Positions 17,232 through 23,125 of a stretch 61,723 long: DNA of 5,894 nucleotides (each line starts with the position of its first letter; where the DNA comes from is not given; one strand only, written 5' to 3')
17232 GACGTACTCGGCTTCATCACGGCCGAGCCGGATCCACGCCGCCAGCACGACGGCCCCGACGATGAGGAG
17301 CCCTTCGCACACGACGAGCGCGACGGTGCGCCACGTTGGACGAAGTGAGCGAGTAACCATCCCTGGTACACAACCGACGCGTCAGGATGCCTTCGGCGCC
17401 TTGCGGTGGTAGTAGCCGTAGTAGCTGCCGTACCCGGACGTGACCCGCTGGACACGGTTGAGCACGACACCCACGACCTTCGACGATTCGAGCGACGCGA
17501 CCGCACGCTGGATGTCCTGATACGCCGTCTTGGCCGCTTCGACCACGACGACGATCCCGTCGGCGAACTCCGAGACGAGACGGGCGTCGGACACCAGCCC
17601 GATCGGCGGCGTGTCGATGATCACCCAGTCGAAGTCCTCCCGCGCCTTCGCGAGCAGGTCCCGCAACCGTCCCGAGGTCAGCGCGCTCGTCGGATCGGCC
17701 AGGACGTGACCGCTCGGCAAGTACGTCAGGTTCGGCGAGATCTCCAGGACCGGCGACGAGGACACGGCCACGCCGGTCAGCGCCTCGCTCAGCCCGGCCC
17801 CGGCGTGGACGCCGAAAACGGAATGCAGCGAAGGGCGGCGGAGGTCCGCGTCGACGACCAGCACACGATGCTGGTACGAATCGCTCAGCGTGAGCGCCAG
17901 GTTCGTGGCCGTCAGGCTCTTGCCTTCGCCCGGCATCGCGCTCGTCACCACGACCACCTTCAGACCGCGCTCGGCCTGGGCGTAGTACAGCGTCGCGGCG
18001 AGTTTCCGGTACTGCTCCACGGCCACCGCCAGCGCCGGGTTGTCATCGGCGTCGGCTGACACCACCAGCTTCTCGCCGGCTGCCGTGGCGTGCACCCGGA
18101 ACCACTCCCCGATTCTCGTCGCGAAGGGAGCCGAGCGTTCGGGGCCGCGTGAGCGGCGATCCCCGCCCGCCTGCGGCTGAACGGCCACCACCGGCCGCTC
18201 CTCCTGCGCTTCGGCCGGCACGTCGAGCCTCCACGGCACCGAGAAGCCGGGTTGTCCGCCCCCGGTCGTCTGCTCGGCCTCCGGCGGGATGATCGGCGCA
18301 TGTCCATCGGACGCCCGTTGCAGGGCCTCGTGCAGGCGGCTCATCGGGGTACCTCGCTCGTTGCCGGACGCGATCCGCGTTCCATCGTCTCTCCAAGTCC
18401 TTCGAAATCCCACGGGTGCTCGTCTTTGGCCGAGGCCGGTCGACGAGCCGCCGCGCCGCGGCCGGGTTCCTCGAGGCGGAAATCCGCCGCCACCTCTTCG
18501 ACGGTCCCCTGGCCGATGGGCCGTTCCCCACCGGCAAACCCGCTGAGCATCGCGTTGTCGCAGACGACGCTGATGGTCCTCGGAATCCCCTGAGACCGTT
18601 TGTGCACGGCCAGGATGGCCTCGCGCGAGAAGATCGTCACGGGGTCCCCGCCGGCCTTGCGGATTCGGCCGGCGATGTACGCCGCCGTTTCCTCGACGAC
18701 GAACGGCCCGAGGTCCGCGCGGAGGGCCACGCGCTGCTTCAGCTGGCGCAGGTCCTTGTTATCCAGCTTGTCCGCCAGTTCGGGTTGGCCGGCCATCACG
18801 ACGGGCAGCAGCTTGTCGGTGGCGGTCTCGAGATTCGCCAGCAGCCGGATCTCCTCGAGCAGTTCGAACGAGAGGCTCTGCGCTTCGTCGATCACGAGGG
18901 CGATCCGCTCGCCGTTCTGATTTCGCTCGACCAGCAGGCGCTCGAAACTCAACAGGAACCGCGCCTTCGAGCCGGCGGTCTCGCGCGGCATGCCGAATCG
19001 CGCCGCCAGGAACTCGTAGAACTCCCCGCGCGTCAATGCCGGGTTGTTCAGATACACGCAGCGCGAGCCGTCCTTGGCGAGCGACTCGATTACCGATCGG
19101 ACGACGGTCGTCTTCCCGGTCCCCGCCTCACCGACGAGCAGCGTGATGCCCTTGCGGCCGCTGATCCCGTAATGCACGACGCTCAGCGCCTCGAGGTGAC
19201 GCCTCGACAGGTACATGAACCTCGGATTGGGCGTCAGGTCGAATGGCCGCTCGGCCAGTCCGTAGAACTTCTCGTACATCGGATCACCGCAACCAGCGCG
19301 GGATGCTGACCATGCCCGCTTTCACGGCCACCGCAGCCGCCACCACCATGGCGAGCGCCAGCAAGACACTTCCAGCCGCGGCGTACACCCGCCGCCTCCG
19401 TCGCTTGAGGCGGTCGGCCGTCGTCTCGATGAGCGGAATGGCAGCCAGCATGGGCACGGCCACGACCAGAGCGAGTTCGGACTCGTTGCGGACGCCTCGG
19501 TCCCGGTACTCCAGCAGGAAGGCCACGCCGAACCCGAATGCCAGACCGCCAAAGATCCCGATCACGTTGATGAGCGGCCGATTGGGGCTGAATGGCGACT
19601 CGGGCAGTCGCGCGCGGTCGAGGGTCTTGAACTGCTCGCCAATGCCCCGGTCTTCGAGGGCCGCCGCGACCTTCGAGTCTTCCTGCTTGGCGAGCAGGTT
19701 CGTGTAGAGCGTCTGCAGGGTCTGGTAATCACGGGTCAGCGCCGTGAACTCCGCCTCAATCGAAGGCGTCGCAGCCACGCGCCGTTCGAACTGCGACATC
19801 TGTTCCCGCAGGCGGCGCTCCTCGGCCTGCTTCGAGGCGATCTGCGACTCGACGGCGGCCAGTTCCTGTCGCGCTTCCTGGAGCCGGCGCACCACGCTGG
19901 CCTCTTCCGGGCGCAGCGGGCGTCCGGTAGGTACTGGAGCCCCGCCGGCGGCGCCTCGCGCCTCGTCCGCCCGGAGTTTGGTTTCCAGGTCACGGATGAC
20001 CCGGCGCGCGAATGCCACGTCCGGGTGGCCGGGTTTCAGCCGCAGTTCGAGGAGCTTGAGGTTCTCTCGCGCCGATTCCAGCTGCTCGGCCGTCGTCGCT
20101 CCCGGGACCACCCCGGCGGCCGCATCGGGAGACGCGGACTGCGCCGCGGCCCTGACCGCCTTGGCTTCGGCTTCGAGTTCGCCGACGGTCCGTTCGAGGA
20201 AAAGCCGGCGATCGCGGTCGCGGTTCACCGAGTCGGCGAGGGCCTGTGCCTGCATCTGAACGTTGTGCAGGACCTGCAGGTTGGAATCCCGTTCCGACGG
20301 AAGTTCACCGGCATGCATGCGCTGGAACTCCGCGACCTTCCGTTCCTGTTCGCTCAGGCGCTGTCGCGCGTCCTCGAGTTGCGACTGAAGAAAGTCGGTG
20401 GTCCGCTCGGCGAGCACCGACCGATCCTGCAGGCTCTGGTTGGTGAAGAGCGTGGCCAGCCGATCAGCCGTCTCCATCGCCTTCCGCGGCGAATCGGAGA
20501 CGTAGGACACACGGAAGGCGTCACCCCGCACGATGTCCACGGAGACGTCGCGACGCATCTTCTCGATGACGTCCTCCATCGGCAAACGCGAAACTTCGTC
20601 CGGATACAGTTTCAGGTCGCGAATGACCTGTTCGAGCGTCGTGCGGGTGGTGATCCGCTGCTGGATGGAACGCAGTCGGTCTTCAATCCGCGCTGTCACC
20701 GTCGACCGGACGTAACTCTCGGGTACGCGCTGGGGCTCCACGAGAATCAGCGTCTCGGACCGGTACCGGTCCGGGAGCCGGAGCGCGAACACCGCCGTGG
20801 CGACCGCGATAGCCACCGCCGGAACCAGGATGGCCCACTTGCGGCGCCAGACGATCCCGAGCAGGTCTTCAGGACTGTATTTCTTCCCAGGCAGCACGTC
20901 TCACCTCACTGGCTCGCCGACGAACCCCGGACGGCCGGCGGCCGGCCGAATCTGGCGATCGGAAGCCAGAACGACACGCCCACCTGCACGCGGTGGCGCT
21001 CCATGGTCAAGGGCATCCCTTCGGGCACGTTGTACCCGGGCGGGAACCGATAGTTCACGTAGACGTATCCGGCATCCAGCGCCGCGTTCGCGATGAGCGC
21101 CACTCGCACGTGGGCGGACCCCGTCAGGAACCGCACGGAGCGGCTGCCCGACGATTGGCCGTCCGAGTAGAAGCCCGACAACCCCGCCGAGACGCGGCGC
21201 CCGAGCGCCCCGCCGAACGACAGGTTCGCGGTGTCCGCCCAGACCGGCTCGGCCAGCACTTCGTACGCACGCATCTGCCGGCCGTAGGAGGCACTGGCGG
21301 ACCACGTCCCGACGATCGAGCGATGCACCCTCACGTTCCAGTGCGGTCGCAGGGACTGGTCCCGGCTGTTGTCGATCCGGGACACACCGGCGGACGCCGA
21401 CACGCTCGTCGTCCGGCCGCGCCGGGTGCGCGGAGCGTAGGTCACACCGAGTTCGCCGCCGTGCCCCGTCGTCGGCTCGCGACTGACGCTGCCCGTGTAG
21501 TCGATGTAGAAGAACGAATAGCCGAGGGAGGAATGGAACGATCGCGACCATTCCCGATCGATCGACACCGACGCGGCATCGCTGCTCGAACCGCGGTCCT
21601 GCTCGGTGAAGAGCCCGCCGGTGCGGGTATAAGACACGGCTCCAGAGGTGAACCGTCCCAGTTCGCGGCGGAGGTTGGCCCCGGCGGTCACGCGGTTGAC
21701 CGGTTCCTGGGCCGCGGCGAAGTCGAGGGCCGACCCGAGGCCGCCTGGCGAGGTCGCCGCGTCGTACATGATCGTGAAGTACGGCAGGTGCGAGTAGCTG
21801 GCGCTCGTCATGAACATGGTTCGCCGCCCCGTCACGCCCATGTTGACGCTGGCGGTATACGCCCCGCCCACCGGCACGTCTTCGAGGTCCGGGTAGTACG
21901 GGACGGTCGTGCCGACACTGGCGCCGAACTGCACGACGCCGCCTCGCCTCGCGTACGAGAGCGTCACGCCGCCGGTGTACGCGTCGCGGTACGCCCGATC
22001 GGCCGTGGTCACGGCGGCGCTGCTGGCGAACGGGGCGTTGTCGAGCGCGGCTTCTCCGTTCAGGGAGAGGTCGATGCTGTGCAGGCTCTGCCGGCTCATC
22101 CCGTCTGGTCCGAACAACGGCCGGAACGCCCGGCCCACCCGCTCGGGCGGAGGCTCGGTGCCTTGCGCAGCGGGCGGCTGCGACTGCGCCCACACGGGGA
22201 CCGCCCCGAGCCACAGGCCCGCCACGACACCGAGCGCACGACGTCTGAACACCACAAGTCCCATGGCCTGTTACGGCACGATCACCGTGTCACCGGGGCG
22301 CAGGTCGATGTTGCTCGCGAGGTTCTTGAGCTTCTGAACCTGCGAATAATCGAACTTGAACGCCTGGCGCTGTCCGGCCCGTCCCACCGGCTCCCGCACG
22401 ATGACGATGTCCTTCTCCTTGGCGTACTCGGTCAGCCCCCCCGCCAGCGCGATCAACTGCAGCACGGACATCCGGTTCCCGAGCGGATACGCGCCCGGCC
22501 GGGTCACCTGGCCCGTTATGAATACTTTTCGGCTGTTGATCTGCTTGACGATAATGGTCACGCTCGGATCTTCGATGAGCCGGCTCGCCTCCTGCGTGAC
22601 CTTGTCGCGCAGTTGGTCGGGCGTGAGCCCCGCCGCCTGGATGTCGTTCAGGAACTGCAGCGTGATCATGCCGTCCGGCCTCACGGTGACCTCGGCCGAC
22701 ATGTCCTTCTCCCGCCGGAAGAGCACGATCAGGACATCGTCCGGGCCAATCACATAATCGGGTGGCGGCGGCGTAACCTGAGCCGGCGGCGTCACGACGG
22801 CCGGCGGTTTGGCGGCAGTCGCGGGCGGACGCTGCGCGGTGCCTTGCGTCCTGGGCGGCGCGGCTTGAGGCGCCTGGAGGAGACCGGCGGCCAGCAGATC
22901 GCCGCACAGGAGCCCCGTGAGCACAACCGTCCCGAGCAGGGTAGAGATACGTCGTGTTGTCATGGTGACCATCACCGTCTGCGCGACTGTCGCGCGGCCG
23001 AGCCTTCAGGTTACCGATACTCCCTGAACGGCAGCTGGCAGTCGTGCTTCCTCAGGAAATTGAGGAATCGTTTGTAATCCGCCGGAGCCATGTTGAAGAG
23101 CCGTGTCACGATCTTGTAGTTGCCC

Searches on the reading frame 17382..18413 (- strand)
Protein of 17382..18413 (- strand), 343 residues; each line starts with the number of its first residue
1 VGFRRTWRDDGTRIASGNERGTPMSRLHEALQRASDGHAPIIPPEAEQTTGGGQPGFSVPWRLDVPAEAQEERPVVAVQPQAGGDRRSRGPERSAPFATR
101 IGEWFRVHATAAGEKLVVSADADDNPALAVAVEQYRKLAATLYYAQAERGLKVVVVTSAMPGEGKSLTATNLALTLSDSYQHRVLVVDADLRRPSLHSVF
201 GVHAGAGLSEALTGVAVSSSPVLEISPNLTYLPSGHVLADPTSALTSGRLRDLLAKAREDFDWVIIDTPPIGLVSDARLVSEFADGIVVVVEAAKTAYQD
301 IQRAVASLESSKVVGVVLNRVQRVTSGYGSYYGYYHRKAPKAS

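Call 13: search_protein_families(library=ncbifam, proteins=[window:17382-18413:-], max_evalue=0.000001)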
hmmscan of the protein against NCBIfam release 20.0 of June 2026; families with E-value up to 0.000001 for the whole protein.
window:17382-18413:- (343 aa): 13 families
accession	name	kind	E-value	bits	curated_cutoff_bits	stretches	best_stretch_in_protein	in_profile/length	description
TIGR03018.1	pepcterm_TyrKin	hypoth_equivalog_domain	8.3e-44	149.4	230.65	1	132-319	12-207/207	XrtA-associated tyrosine autokinase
TIGR01007.1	eps_fam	subfamily_domain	1.4e-43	148.8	108.05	1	133-334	1-203/204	polysaccharide biosynthesis tyrosine autokinase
NF008568.0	PRK11519.1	equivalog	1.1e-31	109.8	1068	1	125-336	501-712/720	tyrosine-protein kinase Wzc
TIGR01005.1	eps_transp_fam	subfamily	2.4e-30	105.4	411.7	1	119-336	515-736/754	exopolysaccharide transport protein family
NF007350.0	PRK09841.1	equivalog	2.5e-30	105.3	1248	1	122-336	503-719/726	tyrosine-protein kinase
TIGR03029.1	EpsG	equivalog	2.5e-27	95.7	313.8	1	130-319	82-273/274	chain length determinant protein tyrosine kinase EpsG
TIGR01969.1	minD_arch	subfamily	2e-15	56.6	201.75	1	153-324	2-173/251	cell division ATPase MinD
TIGR01968.1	minD_bact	equivalog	1.8e-12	47.1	212.9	1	152-322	2-174/261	septum site-determining protein MinD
TIGR03371.1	cellulose_yhjQ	equivalog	1.4e-10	41.1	157.85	1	152-311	2-168/246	cellulose biosynthesis protein BcsQ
NF041136.1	MrpORP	equivalog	6.7e-09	35.5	450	1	152-319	6-176/365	iron-sulfur cluster carrier protein MrpORP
NF041546.1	ParA_partition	equivalog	1e-08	35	180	0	244-321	60-142/203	ParA family partition ATPase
NF008669.0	PRK11670.1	equivalog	5.5e-08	32.1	348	1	150-327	105-285/369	iron-sulfur cluster carrier protein ApbC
NF041283.1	PrgP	equivalog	1.2e-07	31.4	400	1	152-305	3-167/297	ParA superfamily DNA segregation protein PrgP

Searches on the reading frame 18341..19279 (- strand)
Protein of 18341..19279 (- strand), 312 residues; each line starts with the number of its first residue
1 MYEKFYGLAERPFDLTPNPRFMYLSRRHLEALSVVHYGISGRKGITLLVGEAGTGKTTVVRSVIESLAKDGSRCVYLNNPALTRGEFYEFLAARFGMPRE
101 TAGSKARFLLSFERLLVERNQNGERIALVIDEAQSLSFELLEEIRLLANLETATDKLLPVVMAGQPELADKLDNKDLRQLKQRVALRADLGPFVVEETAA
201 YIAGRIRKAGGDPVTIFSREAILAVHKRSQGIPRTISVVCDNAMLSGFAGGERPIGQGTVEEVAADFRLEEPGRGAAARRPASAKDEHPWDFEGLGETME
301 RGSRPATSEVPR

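Call 15: search_protein_families(library=pfam, proteins=[window:18341-19279:-], max_evalue=0.00001)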
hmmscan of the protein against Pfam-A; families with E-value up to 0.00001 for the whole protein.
window:18341-19279:- (312 aa): 5 families
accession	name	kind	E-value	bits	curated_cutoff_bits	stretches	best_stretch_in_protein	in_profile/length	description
PF13401.12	AAA_22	-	4.4e-27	95.4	27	1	42-172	4-130/130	AAA domain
PF13191.12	AAA_16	-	4.1e-12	47.4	32.6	1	39-154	20-162/167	AAA ATPase domain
PF13604.12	AAA_30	-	1.5e-07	31.8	27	1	39-154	14-116/191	AAA domain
PF25199.1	nSTAND_NTPase5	-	6.1e-07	29.8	34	0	40-150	38-122/145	Novel STAND NTPase 5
PF13245.12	AAA_19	-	1e-06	29.4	25.1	1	44-157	12-120/134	AAA domain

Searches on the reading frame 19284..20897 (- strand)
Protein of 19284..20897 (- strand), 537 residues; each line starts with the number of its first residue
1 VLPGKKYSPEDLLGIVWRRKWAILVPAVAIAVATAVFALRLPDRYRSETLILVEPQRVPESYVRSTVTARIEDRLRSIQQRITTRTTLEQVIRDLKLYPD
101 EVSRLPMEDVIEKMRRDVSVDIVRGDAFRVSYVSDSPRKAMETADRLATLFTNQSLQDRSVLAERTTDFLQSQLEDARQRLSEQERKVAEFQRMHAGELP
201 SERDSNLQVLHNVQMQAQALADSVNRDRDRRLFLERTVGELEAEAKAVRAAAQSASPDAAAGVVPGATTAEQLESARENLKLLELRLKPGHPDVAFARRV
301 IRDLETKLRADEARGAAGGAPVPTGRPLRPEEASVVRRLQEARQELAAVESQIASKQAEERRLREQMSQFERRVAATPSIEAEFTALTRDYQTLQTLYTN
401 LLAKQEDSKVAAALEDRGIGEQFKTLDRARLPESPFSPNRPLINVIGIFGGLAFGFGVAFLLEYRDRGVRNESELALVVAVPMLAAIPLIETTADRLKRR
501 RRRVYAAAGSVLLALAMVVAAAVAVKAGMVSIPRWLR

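Call 3: search_protein_families(library=pfam, proteins=[window:19284-20897:-], max_evalue=0.01)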
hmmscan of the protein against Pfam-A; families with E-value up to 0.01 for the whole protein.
window:19284-20897:- (537 aa): 3 families
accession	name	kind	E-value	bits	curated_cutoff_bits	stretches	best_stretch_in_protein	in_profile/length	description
PF13807.11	GNVR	-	1.4e-10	41.3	27.7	1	384-461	6-79/82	G-rich domain on putative tyrosine kinase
PF02706.20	Wzz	-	1.4e-08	35.3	25.5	1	11-95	7-91/91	Chain length determinant protein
PF07690.21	MFS_1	-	0.00012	21.5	33.4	1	440-523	202-291/347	Major Facilitator Superfamily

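Call 4: search_protein_families(library=ncbifam, proteins=[window:19284-20897:-], max_evalue=0.01)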
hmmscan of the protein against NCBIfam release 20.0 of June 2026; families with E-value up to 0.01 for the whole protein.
window:19284-20897:- (537 aa): 8 families
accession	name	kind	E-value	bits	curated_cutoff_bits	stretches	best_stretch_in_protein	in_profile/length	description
TIGR03007.1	pepcterm_ChnLen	equivalog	1.8e-79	267.3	278.85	1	14-522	8-494/498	XrtA system polysaccharide chain length determinant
TIGR03017.1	EpsF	equivalog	1.7e-19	69.8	422.75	2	299-487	254-443/444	chain length determinant protein EpsF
NF008568.0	PRK11519.1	equivalog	1.1e-14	53.6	1068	2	361-517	349-501/720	tyrosine-protein kinase Wzc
TIGR01005.1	eps_transp_fam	subfamily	1.5e-12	46.5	411.7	1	80-503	110-493/754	exopolysaccharide transport protein family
NF007350.0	PRK09841.1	equivalog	2.5e-10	39.1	1248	1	363-506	351-489/726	tyrosine-protein kinase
TIGR01006.1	polys_exp_MPA1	subfamily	4.5e-10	39.4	296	1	422-488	156-222/226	CspC family polysaccharide chain length determinant protein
TIGR04211.1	SH3_and_anchor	equivalog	0.0024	17.5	65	1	335-407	71-150/198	TIGR04211 family SH3 domain-containing protein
TIGR02168.1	SMC_prok_B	equivalog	0.0061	14.3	567.35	0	139-275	814-949/1181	chromosome segregation protein SMC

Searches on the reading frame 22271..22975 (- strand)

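Call 3: search_protein_families(library=pfam, proteins=[window:22271-22975:-], max_evalue=0.01)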
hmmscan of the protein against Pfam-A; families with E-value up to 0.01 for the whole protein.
window:22271-22975:- (234 aa): 3 families
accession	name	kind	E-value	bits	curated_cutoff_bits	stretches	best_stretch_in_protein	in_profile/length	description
PF02563.21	Poly_export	-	4.3e-21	75.3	28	1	69-143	2-76/77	Polysaccharide biosynthesis/export protein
PF10531.15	SLBB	-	1.2e-12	47.9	27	1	150-197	1-47/55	SLBB domain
PF22461.2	SLBB_2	-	2.2e-12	47.3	27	1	150-233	2-79/79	SLBB domain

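Call 4: search_protein_families(library=ncbifam, proteins=[window:22271-22975:-], max_evalue=0.01)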
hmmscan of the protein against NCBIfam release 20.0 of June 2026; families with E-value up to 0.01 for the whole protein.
window:22271-22975:- (234 aa): 4 families
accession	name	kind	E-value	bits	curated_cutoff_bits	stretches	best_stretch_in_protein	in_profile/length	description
TIGR03027.2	pepcterm_export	equivalog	1.1e-41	142.4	180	1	73-234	2-165/169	XrtA/PEP-CTERM system exopolysaccharide export protein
NF041843.1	EpsY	equivalog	7.3e-31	107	320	1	71-233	48-210/211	exopolysaccharide export protein EpsY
TIGR03028.1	EpsE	equivalog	5.2e-22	78.3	262.65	1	73-233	1-159/239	polysaccharide export protein EpsE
NF011658.0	PRK15078.1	subfamily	4e-17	62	333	1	97-234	119-250/380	polysaccharide export protein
